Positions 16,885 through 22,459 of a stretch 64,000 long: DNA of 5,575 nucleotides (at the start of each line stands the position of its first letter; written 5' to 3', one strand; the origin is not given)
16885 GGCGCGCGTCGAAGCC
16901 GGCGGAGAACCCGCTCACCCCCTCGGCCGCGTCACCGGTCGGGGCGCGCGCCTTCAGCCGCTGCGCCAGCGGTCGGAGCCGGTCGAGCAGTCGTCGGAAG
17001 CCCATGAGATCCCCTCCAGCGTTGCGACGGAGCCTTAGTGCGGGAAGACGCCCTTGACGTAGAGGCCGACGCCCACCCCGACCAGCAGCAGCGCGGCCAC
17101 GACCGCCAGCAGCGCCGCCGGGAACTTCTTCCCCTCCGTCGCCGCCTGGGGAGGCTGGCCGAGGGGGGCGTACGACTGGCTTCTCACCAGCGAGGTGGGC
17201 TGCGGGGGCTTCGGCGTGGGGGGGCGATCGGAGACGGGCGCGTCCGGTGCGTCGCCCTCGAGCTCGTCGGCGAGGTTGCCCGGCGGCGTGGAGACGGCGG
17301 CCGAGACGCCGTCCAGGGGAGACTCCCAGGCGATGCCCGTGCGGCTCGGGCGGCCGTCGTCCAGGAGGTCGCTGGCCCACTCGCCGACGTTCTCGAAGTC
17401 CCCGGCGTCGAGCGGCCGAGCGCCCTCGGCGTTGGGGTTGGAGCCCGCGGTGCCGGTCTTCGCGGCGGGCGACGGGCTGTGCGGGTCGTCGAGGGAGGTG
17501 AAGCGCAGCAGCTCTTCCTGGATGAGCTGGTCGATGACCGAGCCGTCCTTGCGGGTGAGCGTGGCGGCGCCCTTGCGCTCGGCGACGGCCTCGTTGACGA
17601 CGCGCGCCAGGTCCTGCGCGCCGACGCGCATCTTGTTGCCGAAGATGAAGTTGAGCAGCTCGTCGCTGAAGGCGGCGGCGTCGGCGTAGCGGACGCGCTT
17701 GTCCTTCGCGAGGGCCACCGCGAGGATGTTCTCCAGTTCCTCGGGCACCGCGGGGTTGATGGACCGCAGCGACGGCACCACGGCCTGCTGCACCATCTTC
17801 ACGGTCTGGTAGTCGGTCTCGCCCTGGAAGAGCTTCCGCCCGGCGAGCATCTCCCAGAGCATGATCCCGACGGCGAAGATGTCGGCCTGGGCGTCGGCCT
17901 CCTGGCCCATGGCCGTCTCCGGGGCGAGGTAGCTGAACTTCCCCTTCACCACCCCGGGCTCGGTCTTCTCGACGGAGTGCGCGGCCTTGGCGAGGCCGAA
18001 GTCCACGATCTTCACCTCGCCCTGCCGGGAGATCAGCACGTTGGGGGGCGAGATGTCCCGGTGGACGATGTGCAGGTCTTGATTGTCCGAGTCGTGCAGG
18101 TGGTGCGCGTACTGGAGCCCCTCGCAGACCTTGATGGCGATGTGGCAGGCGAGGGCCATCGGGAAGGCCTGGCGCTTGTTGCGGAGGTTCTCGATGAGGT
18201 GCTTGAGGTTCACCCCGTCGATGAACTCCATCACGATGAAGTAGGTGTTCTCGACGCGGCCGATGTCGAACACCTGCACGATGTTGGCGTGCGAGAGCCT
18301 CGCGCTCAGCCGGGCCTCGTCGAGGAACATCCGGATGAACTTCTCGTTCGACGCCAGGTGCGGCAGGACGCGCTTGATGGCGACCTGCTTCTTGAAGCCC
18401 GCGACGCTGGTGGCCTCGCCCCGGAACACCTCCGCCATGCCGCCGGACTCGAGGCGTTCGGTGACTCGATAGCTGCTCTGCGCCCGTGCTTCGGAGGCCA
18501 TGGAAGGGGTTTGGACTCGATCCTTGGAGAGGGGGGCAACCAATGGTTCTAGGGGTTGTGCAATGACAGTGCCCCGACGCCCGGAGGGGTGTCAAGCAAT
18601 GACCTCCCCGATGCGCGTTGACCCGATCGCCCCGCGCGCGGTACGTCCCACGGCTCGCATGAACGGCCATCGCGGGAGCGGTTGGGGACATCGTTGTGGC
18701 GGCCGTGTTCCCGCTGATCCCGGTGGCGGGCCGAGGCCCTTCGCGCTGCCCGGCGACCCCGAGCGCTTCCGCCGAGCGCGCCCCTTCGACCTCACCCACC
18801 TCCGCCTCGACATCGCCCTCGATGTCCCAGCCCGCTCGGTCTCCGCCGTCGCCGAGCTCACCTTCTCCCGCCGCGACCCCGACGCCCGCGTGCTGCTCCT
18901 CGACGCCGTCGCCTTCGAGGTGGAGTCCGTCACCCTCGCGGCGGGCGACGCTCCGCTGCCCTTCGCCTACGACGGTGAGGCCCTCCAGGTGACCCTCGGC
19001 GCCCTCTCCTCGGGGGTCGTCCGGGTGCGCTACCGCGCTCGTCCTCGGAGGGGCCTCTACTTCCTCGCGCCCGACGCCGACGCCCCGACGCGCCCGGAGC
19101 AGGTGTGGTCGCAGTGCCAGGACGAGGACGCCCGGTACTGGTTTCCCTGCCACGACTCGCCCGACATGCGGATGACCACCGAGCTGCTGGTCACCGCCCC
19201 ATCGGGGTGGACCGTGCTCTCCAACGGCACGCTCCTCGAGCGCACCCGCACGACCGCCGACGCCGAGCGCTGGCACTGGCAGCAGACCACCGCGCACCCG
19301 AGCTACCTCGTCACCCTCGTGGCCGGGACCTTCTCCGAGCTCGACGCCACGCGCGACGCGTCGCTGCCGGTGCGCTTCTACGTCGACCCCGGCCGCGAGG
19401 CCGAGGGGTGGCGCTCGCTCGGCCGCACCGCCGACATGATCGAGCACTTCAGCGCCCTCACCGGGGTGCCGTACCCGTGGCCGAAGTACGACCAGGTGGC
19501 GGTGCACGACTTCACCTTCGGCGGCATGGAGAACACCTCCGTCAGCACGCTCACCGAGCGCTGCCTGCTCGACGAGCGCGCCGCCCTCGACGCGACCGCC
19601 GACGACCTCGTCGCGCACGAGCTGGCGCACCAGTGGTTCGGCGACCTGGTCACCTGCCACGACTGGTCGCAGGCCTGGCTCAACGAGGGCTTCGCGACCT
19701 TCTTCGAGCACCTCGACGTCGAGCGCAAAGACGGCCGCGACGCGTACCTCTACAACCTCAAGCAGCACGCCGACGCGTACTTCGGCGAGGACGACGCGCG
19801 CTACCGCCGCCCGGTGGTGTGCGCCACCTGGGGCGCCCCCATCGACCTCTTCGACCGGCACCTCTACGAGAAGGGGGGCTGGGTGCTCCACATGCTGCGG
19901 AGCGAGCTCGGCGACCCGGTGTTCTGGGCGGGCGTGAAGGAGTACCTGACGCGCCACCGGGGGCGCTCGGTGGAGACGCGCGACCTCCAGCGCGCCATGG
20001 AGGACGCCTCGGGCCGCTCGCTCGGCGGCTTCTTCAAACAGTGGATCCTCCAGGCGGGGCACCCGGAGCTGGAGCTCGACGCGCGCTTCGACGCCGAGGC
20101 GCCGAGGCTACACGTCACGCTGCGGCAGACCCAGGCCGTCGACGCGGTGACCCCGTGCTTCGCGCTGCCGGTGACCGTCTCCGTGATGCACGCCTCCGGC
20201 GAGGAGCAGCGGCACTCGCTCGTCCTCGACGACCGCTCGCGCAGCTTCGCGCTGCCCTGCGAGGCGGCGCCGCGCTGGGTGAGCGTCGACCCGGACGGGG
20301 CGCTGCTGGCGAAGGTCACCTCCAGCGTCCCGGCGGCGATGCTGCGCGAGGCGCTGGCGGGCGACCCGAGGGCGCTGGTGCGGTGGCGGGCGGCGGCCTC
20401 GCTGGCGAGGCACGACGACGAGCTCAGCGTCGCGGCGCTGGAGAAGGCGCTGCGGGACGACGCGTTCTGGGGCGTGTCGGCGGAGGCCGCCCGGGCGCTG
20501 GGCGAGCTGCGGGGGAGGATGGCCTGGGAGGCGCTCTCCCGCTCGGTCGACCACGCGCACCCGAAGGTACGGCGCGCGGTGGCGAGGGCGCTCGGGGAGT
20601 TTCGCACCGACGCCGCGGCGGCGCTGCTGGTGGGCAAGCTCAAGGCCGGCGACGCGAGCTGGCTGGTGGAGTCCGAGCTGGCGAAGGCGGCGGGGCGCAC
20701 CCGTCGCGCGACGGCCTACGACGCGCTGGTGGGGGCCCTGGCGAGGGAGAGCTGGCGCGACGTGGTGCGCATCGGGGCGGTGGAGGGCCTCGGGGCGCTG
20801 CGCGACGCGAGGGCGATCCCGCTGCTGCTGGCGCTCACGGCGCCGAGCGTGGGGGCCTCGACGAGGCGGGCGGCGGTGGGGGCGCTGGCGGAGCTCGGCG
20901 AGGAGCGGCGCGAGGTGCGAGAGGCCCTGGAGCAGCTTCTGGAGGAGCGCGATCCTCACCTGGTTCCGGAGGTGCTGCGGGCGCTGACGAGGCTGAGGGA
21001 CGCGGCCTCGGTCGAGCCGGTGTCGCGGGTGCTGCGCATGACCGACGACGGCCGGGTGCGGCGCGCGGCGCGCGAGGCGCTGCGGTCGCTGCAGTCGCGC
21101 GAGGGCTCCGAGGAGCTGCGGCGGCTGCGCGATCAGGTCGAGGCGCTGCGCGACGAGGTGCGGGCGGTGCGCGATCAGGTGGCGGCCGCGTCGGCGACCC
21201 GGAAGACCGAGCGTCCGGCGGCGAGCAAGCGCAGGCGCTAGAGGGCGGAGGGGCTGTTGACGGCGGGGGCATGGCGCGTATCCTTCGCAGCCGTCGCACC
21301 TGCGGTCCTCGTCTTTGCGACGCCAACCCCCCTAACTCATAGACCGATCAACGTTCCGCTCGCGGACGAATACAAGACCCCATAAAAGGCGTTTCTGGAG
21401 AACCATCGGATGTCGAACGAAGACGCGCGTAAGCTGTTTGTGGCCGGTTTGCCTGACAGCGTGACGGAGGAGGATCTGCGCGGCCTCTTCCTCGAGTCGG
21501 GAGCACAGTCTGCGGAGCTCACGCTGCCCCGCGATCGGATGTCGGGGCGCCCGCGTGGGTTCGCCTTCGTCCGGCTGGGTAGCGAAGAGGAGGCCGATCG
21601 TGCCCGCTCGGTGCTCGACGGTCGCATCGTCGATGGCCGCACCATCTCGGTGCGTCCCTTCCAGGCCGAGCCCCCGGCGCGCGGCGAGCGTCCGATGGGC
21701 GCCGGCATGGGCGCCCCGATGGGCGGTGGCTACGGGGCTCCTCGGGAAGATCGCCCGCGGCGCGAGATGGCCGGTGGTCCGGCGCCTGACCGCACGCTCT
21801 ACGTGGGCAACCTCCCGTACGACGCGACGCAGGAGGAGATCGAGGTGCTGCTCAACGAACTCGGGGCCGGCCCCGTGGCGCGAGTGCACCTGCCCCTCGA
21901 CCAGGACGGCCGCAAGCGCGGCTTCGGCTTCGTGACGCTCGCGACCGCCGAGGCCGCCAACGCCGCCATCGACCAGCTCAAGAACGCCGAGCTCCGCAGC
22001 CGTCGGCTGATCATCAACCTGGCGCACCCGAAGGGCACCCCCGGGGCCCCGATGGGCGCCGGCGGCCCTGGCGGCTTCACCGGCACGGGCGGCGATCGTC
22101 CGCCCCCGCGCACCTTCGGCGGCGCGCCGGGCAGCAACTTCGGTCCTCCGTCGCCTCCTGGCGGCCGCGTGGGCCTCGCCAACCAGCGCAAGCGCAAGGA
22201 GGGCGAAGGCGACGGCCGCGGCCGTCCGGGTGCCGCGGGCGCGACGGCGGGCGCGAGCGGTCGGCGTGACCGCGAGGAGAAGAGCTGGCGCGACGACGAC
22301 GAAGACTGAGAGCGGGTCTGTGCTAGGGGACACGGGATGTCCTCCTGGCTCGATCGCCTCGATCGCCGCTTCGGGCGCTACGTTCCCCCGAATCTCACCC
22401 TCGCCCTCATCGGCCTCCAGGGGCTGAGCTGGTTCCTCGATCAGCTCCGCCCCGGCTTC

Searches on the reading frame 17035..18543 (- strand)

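Call 15: search_protein_families(library=pfam, proteins=[window:17035-18543:-], max_evalue=0.001)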
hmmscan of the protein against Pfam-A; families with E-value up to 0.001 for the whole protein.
window:17035-18543:- (502 aa): 3 families
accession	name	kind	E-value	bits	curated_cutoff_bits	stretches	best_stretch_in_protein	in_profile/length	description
PF00069.31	Pkinase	-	5.1e-42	144.5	31.7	1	25-287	1-253/263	Protein kinase domain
PF07714.23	PK_Tyr_Ser-Thr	-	2.6e-36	125.7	23.1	1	27-285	3-248/258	Protein tyrosine and serine/threonine kinase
PF01636.29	APH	-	8e-05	22.9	23.2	0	153-186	162-198/239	Phosphotransferase enzyme family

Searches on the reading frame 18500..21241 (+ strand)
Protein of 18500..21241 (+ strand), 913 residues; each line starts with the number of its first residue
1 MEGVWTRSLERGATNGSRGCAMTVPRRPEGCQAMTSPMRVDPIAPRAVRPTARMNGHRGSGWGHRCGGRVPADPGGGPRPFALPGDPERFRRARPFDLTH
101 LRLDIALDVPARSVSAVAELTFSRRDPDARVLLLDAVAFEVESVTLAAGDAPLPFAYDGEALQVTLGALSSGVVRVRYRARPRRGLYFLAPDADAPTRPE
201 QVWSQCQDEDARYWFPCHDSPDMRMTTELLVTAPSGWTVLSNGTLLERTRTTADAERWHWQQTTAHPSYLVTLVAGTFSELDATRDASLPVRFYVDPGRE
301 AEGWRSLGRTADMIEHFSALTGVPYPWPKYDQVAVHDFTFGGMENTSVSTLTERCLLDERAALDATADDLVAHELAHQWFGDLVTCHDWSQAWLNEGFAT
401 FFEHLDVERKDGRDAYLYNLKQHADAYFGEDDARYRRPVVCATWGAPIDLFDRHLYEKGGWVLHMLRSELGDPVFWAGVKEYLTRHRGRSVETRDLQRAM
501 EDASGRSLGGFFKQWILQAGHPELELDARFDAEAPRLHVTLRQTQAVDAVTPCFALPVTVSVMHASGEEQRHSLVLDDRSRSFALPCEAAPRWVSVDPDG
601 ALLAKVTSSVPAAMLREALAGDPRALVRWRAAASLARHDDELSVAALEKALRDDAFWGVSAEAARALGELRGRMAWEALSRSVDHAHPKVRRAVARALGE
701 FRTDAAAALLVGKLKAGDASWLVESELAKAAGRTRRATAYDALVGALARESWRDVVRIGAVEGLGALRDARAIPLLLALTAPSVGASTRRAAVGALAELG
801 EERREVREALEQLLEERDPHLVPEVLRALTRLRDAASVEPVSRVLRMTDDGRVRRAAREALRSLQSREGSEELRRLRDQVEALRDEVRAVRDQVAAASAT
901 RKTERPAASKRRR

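Call 15: search_protein_families(library=pfam, proteins=[window:18500-21241:+], max_evalue=0.001)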
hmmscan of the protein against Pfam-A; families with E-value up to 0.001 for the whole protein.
window:18500-21241:+ (913 aa): 5 families
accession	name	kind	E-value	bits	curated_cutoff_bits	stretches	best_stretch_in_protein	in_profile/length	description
PF01433.26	Peptidase_M1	-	4.6e-53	180.5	27.7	1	307-515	3-218/218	Peptidase family M1 domain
PF13646.12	HEAT_2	-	1e-25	90.3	27.7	4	645-715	2-72/88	HEAT repeats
PF17900.6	Peptidase_M1_N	-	1.4e-16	61.6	25.8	1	102-270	6-186/186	Peptidase M1 N-terminal domain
PF03130.22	HEAT_PBS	-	5.2e-11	42.3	20.9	0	756-779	1-24/27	PBS lyase HEAT-like repeat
PF11940.14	DUF3458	-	0.00075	20.3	28.6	0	520-585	1-71/95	Domain of unknown function (DUF3458) Ig-like fold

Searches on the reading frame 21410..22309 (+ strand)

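Call 15: search_protein_families(library=pfam, proteins=[window:21410-22309:+], max_evalue=0.001)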
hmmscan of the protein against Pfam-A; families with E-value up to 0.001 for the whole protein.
window:21410-22309:+ (299 aa): 2 families
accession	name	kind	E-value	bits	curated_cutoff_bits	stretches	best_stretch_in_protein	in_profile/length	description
PF00076.28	RRM_1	-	2.3e-31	107.9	20.7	2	130-200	1-69/70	RNA recognition motif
PF16367.11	RRM_7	-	0.00078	19.8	27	0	7-35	2-30/94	RNA recognition motif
